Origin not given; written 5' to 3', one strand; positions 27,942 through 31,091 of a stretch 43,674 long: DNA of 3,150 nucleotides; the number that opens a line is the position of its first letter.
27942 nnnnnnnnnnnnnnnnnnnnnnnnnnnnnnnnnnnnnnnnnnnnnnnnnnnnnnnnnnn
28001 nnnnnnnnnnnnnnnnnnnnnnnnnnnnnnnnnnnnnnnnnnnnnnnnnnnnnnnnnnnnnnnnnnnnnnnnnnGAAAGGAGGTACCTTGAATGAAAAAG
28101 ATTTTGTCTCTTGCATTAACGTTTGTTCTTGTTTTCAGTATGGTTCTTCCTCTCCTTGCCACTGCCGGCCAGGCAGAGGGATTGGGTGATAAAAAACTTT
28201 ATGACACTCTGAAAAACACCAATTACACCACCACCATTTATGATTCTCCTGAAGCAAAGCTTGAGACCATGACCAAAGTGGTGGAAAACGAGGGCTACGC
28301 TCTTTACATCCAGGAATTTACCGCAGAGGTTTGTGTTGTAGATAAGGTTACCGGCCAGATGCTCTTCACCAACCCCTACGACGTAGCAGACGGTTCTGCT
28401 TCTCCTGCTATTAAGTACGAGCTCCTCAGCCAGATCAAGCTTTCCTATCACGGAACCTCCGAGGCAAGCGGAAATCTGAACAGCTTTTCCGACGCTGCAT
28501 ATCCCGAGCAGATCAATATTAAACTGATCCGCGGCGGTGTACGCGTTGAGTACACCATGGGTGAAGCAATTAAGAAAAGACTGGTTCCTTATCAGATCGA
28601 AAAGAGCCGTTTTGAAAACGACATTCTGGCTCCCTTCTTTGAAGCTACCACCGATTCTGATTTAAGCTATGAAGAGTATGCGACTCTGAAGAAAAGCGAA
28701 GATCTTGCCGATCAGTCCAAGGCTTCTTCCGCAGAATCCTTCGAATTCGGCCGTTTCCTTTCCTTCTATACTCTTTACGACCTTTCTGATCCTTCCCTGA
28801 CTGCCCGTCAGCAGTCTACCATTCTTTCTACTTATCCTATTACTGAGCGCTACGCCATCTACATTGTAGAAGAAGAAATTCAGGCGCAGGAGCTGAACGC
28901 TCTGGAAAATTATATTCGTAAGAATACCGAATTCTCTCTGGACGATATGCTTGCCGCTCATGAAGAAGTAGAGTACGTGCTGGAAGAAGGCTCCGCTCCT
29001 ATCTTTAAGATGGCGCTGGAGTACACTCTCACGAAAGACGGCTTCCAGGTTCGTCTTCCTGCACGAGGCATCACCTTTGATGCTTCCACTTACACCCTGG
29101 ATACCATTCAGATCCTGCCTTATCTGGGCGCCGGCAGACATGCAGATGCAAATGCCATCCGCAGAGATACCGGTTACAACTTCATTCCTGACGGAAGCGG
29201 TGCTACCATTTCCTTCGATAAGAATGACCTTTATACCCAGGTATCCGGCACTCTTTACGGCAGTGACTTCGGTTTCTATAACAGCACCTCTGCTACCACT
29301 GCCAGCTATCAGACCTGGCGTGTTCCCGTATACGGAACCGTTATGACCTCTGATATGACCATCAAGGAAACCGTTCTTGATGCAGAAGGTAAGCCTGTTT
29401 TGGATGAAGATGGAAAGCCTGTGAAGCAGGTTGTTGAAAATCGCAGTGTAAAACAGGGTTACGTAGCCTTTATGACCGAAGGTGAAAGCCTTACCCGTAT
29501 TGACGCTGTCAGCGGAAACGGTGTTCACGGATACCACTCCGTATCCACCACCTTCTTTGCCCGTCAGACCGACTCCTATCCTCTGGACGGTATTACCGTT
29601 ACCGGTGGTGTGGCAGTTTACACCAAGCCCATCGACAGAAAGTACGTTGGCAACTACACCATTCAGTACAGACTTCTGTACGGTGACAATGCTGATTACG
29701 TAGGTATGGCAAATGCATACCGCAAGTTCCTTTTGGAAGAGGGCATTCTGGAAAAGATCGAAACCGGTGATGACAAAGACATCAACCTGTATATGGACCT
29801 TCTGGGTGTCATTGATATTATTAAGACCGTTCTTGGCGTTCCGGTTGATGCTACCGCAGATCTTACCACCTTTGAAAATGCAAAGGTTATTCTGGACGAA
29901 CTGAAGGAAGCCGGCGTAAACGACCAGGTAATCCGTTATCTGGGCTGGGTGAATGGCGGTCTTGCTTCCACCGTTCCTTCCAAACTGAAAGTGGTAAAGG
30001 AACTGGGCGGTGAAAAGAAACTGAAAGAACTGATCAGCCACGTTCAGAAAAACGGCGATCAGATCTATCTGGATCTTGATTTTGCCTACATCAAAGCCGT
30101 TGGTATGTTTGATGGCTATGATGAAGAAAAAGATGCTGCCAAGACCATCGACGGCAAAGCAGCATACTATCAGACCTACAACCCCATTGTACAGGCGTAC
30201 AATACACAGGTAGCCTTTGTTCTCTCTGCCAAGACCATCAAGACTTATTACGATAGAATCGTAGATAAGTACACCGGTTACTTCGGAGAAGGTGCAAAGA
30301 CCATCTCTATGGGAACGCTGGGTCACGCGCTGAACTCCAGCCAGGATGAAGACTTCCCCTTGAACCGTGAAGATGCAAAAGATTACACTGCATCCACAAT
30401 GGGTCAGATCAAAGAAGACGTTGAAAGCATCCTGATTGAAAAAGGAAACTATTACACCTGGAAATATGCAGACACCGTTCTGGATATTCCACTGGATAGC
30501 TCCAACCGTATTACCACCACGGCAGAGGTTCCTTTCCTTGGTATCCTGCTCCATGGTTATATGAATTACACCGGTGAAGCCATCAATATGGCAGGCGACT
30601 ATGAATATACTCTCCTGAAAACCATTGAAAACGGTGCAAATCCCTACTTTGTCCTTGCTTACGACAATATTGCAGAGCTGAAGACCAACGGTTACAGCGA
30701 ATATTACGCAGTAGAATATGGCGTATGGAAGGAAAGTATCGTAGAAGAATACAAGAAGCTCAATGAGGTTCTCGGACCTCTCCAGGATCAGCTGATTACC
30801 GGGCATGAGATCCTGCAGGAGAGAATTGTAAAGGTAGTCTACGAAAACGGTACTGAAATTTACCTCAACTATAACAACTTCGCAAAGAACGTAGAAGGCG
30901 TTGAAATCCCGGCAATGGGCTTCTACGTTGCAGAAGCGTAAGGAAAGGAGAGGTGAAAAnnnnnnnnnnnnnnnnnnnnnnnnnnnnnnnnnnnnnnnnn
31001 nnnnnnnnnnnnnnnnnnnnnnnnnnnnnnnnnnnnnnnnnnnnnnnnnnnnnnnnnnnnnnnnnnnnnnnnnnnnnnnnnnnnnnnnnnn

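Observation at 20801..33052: Seven-gene, 12-kb ABC locus: one giant CBM-fused binding protein, two permease pairs, an NHL-Yip1 membrane protein and a 949-aa unknown protein, with no ATPase, regulator or recognisable hydrolase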

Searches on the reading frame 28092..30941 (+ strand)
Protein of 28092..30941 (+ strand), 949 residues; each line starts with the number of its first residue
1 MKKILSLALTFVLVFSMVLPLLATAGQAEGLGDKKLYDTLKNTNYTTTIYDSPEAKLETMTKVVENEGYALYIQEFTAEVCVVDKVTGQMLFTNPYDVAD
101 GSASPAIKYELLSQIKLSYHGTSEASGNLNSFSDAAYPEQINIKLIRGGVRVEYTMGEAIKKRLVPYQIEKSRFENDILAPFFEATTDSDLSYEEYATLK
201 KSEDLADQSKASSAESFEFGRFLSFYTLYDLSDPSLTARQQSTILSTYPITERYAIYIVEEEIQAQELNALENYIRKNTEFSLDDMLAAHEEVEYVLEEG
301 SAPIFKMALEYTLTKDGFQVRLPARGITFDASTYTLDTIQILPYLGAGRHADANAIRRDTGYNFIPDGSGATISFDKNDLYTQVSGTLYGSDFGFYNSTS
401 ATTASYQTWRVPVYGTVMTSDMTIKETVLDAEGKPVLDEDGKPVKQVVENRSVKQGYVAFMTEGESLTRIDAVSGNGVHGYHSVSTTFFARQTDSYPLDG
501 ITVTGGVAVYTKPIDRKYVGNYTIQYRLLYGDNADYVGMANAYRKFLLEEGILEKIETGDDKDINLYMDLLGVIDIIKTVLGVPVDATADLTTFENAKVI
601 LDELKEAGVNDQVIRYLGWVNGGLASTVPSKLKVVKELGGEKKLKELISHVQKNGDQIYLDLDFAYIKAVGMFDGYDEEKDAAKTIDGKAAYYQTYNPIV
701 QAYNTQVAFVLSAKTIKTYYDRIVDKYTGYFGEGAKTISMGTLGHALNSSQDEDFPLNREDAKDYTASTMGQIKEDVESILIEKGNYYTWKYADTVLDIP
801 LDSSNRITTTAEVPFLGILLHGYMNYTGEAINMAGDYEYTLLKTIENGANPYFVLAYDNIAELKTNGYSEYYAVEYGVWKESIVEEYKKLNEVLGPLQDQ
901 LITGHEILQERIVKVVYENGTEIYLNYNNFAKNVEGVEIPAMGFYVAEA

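Call 3: search_protein_families(library=pfam, proteins=[window:28092-30941:+], max_evalue=0.01)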
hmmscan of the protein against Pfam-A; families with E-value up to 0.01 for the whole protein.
window:28092-30941:+ (949 aa): 1 family
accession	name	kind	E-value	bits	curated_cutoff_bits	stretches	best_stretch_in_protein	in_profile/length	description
PF18952.6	DUF5696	-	1.5e-158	529.5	25.6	2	455-944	134-612/612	Family of unknown function (DUF5696)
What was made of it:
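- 28092..30941 (+): g5, a 949-aa secreted DUF5696 protein. It has an N-terminal extra module, then a GH129/GH101-like beta-sandwich, a (beta/alpha)8 barrel and a C-terminal beta-sandwich. No conserved acid sits at the GH129 catalytic positions. Pfam DUF5696 scores E 1.5e-158 (call 3).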

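Call 6: search_protein_families(library=ncbifam, proteins=[window:28092-30941:+], max_evalue=0.01)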
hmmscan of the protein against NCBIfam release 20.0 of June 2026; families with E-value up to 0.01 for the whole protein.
window:28092-30941:+ (949 aa): 0 families

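Call 9: search_solved_structures(query=window:28092-30941:+, max_evalue=1)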
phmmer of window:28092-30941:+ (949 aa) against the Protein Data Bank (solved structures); distinct sequences matched with E-value up to 1: 14.
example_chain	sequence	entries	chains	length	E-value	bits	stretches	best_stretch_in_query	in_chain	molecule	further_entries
6een_A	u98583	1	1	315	0.0077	17.5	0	584-638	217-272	Designer Pentatricopeptide Protein dPPR10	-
6een_C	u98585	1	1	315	0.0089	17.3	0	585-638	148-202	Designer Pentatricopeptide Protein dPPR10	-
5wzq_A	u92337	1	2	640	0.029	15.6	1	520-658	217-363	Alpha-N-acetylgalactosaminidase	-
5wzn_A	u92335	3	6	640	0.074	14.3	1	520-659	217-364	Alpha-N-acetylgalactosaminidase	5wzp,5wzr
6emz_A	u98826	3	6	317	0.47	11.6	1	846-894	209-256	Int protein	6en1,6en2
6en0_A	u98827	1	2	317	0.47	11.6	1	846-894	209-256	Int protein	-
6emy_A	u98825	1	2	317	0.47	11.6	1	846-894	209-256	Int protein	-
4ozs_A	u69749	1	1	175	0.5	11.5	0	583-637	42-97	Alpha solenoid protein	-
9wn1_A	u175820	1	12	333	0.89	10.7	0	615-686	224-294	Patatin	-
9wn0_A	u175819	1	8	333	0.9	10.7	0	615-686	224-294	Patatin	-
9kh7_A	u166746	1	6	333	0.9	10.7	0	615-686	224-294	CBASS cGAMP-activated phospholipase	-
4v3r_A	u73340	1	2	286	0.91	10.7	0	608-652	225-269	YIII_M5_AII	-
4v3q_A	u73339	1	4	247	0.94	10.6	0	608-652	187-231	YIII_M4_AII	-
9kh6_A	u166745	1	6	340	0.95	10.6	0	615-686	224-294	Patatin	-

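Call 12: find_homologous_proteins(query=window:28092-30941:+, max_evalue=1e-10)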
Query window:28092-30941:+ (949 aa): 985 proteins with E <= 1e-10 among 8000 candidates; the best 120 are listed.
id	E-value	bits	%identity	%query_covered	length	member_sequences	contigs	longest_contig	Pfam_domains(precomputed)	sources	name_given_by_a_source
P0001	0.0e+0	2091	99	100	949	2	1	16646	PF18952.7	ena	-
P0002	0.0e+0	1641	77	100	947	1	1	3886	PF18952.7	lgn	-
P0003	0.0e+0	1622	76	100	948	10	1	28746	PF18952.7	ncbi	-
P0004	0.0e+0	1608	75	100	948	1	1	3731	PF18952.7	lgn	-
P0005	0.0e+0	1606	75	100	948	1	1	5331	PF18952.7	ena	-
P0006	0.0e+0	1602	75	100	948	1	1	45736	PF18952.7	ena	-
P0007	0.0e+0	1600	75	100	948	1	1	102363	PF18952.7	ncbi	-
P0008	0.0e+0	1600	75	100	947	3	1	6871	PF18952.7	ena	-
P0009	0.0e+0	1597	75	100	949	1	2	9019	PF18952.7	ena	-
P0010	0.0e+0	1595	75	100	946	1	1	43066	PF18952.7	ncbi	-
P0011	0.0e+0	1582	74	100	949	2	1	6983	PF18952.7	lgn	-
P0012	0.0e+0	1569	74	99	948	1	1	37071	PF18952.7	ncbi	-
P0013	0.0e+0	1457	70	99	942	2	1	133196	PF18952.7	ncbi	-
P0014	0.0e+0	1457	69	100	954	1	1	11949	PF18952.7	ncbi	-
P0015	0.0e+0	1451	69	100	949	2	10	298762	PF18952.7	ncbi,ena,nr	ncbi:MAG: hypothetical protein IKJ74_02885 [Clostridia bacterium]|nr:hypothetical protein [Clostridi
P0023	0.0e+0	1379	66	100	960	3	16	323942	PF18952.7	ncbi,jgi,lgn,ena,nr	ncbi:MAG: hypothetical protein E7580_01080 [Ruminococcaceae bacterium]|nr:hypothetical protein [Osci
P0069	4.9e-202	692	40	98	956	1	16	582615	PF18952.7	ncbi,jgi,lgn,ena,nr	ncbi:MAG: hypothetical protein E7588_02375 [Ruminococcaceae bacterium]|nr:hypothetical protein [Osci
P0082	6.2e-192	658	42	55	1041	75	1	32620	PF18952.7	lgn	-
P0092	8.2e-186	638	38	62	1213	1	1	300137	PF18952.7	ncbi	-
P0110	9.3e-180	618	42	52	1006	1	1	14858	PF18952.7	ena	-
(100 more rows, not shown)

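Call 14: find_encoding_contigs(protein=P0023, flank=10000, max_places=2)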
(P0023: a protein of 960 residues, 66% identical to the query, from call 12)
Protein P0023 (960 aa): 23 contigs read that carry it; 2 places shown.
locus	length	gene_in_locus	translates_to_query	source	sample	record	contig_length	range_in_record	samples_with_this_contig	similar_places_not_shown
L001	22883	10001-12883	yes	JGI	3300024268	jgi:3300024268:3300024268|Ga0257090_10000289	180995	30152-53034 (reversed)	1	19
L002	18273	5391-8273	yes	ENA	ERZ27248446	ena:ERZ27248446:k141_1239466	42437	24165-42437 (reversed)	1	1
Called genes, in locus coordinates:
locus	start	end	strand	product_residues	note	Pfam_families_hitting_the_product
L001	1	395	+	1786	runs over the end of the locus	-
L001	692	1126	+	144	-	PF00075:RNase_H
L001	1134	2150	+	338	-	PF02540:NAD_synthase (faint), PF03054:tRNA_Me_trans, PF06508:QueC (faint), PF20259:tRNA_Me_trans_M, PF20258:tRNA_Me_trans_C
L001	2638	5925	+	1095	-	PF01547:SBP_bac_1, PF13416:SBP_bac_8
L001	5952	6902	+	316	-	PF00528:BPD_transp_1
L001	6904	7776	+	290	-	PF00528:BPD_transp_1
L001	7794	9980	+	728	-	PF01436:NHL (faint), PF06739:SBBP (faint), PF13432:TPR_16 (weak), PF07719:TPR_2 (faint), PF04893:Yip1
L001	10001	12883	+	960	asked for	PF18952:DUF5696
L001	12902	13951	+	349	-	PF00528:BPD_transp_1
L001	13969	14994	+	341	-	PF00528:BPD_transp_1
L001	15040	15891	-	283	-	-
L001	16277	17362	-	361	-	PF24316:Tli3 (faint), PF02012:BNR (faint), PF13088:BNR_2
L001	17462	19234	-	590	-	PF00877:NLPC_P60 (weak), PF25549:DUF7927 (faint)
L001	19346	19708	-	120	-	PF01325:Fe_dep_repress, PF12802:MarR_2 (weak), PF02742:Fe_dep_repr_C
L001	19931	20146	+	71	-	PF04023:FeoA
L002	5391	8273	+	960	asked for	PF18952:DUF5696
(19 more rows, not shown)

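Call 16: find_encoding_contigs(protein=P0069, flank=10000, max_places=1)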
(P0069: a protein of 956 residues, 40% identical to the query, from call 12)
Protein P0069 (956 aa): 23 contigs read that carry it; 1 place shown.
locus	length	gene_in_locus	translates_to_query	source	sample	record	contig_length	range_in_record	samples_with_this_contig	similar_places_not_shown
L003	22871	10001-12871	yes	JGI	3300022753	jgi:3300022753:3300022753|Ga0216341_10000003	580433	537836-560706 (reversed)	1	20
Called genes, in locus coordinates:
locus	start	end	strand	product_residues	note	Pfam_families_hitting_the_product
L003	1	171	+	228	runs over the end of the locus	PF00849:PseudoU_synth_2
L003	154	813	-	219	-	PF00156:Pribosyltran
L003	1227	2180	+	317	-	-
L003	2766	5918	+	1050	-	PF01547:SBP_bac_1, PF13416:SBP_bac_8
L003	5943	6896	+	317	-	PF00528:BPD_transp_1 (weak)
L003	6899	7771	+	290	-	PF00528:BPD_transp_1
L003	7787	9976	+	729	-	PF01436:NHL (weak), PF06739:SBBP (faint), PF04893:Yip1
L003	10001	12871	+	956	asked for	PF18952:DUF5696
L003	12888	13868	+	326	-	PF00528:BPD_transp_1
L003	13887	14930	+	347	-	PF00528:BPD_transp_1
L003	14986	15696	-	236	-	PF01171:ATP_bind_3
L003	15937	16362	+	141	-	PF00572:Ribosomal_L13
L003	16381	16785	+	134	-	PF00380:Ribosomal_S9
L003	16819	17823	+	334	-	PF03990:DUF348 (faint), PF07501:G5, PF06725:3D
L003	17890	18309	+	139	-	PF01741:MscL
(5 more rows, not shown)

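Call 17: find_encoding_contigs(protein=P0092, flank=10000, max_places=1)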
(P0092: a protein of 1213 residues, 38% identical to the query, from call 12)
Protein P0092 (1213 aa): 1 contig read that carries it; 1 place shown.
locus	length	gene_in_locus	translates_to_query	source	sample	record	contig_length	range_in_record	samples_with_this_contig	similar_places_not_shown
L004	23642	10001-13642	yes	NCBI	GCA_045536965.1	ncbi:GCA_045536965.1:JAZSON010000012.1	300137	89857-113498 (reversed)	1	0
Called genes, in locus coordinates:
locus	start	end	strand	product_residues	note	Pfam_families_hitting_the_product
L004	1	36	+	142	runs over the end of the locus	PF01592:NifU_N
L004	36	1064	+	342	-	PF02540:NAD_synthase (weak), PF03054:tRNA_Me_trans, PF20259:tRNA_Me_trans_M, PF20258:tRNA_Me_trans_C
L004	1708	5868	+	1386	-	PF13416:SBP_bac_8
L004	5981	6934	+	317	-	PF00528:BPD_transp_1 (weak)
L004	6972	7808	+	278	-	PF00528:BPD_transp_1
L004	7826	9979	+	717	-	PF01436:NHL (faint), PF04893:Yip1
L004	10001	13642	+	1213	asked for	PF18952:DUF5696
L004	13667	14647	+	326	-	PF00528:BPD_transp_1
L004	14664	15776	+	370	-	PF00528:BPD_transp_1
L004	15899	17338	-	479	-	PF02310:B12-binding, PF04055:Radical_SAM, PF13311:DUF4080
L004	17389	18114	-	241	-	PF01138:RNase_PH, PF03725:RNase_PH_C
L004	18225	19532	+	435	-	-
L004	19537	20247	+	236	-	PF19845:DUF6320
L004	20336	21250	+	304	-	PF01261:AP_endonuc_2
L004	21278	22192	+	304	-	PF01261:AP_endonuc_2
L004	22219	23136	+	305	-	PF01261:AP_endonuc_2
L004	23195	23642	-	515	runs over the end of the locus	PF12679:ABC2_membrane_2, PF10920:DUF2705, PF12730:ABC2_membrane_4 (weak)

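Call 24: find_related_loci(query=A1, collection=genome_contigs, flank=10000)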
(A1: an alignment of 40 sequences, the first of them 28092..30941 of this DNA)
Query A1 (949 aa) in genome_contigs; peptide patterns used: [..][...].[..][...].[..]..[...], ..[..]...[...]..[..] (x = any residue, [..] = any of these).
599 stretches matched a pattern (row limit reached: there are more); 528 encode a relative of the query (tblastn E <= 1e-3); the best 80 are kept; 80 distinct loci.
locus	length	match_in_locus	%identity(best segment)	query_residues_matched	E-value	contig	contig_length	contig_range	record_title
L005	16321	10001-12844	75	1-949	0e+0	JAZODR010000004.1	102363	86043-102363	MAG: Eubacteriales bacterium isolate T1900044751_TS20190417.MAGScoT_cleanbin_000034 SGB_2217_k141_10390, whole genome sh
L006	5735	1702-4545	75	1-949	0e+0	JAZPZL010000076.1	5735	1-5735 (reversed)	MAG: Eubacteriales bacterium isolate T1900044645_TS20190111.MAGScoT_cleanbin_000030 SGB_1341_k141_913472, whole genome s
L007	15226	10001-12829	74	1-944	0e+0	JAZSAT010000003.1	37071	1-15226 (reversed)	MAG: Eubacteriales bacterium isolate T1900044932_TS20190398.MAGScoT_cleanbin_000007 SGB_3427_k141_1562747, whole genome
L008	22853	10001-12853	66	2-949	0e+0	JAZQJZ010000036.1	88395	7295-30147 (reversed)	MAG: Eubacteriales bacterium isolate T1900044616_TS20190082.MAGScoT_cleanbin_000020 SGB_852_k141_48568, whole genome sho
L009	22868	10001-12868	64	1-944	0e+0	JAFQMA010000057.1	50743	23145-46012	MAG: Clostridia bacterium isolate RGIG1942 Goat_Cecum.Co__c2955715, whole genome shotgun sequence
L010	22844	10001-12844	64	1-949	0e+0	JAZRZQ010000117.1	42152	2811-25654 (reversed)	MAG: Eubacteriales bacterium isolate T1900044946_TS20190412.MAGScoT_cleanbin_000017 SGB_3482_k141_506627, whole genome s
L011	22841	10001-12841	63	2-949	0e+0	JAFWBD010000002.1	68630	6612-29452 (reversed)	MAG: Clostridia bacterium isolate RGIG5579 Sheep_Colon.Co__c69375, whole genome shotgun sequence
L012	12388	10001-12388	72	1-795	0e+0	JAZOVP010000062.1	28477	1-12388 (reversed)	MAG: Eubacteriales bacterium isolate T1900045525_YK20190219.MAGScoT_cleanbin_000038 SGB_7686_k141_291285, whole genome s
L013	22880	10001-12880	58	3-948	0e+0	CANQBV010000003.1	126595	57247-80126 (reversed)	MAG: uncultured Clostridia bacterium isolate Lapin-001__bin61 genome assembly, contig: Lapin-001__NODE_175_length_126595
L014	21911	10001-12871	57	2-946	0e+0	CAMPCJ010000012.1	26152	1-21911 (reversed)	MAG: uncultured Clostridia bacterium isolate SRR873610_bin.94_metaWRAP_v1.3_MAG genome assembly, contig: NODE_2913_lengt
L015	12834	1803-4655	57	3-946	0e+0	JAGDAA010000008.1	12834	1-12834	MAG: Clostridia bacterium isolate RGIG10278 Yak_Rumen.Co__c312704, whole genome shotgun sequence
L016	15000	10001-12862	69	1-949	0e+0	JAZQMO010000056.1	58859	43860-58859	MAG: Eubacteriales bacterium isolate T1900044606_TS20190072.MAGScoT_cleanbin_000005 SGB_738_k141_2257221, whole genome s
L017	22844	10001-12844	69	1-949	0e+0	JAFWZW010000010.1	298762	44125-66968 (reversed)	MAG: Clostridia bacterium isolate RGIG6222 Sheep_Rectum-2__c458205, whole genome shotgun sequence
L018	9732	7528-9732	72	1-736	0e+0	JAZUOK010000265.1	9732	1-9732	MAG: Eubacteriales bacterium isolate T1900044873_TS20190339.MAGScoT_cleanbin_000039 SGB_3179_k141_2669548, whole genome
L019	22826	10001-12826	41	1-949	0e+0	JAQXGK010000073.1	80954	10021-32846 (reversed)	MAG: Bacillota bacterium isolate SUG1173 k141_7444575, whole genome shotgun sequence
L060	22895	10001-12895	35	1-912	7e-171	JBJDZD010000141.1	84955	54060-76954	MAG: Eubacteriales bacterium isolate LOHA14_bin.037 NODE_81_length_84955_cov_6.697279, whole genome shotgun sequence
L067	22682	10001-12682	36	1-912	9e-169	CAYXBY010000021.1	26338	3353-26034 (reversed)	MAG TPA_asm: uncultured Lachnospiraceae bacterium isolate SRP313737_co1_367 genome assembly, contig: NODE_2904_length_26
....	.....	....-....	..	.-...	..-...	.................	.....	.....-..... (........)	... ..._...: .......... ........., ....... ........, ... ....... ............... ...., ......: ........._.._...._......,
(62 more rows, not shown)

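Call 36: predict_structure(alignment_id=A1)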
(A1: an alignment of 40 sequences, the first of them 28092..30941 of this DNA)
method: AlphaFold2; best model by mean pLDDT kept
length: 949 residues; sequences in the alignment: 40
mean_pLDDT: 86.2   pTM: 0.80
mean pLDDT of the five models: 86.2, 86.1, 83.9, 82.9, 82.7
residues with pLDDT >= 90: 474; 70-90: 383; 50-70: 69; < 50: 23
segments of 3 or more residues with pLDDT < 50: 21-29, 398-404, 501-506
pLDDT, mean of each block of 10 residues (from residue 1): 81 69 41 84 89 92 94 95 95 94 90 93 78 89 92 80 80 92 88 90 89 88 90 85 86 89 73 87 85 72 86 95 87 86 94 88 93 86 87 65 65 96 83 76 78 95 92 89 91 63 51 79 96 95 95 81 87 86 85 95 93 93 80 91 96 93 87 80 87 74 76 92 94 92 85 89 94 94 92 92 80 93 92 80 94 88 68 82 92 91 91 93 94 91 86
secondary structure, 60 per line:
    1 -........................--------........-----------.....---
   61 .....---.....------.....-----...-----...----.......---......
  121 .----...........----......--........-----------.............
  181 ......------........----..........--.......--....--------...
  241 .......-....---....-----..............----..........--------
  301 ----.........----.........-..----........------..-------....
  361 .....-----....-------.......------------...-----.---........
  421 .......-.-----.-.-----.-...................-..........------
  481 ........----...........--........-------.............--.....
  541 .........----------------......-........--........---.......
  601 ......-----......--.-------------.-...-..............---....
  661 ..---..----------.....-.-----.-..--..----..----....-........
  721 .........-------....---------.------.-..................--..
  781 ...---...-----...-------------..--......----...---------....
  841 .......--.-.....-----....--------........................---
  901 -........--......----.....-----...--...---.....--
elements in order (helices of 4 or more, strands of 3 or more residues): H2-25 H34-41 H53-57 E61-65 E69-73 E80-84 E90-92 H105-111 E115-121 E126-130 H131-136 E141-146 E149-156 E168-170 H171-186 H193-200 H205-214 H217-223 E226-229 H238-247 H249-252 E256-259 H265-278 H283-292 E305-313 E318-323 E334-341 E357-365 E371-374 E382-388 E413-427 E445-463 E468-474 E481-488 E493-503 E506-513 E521-530 H536-549 E566-571 E573-580 E583-590 H594-606 E612-617 H640-653 E657-662 H678-681 E708-711 H713-729 E737-740 H759-776 E779-783 E795-797 H815-820 E825-827 H837-847 E852-856 H862-865 H876-897 E902-909 E912-917 E922-926 E932-934 E937-939 E943-947
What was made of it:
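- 28092..30941 (+): The AlphaFold2 model has pLDDT 86 and pTM 0.80 (call 36).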
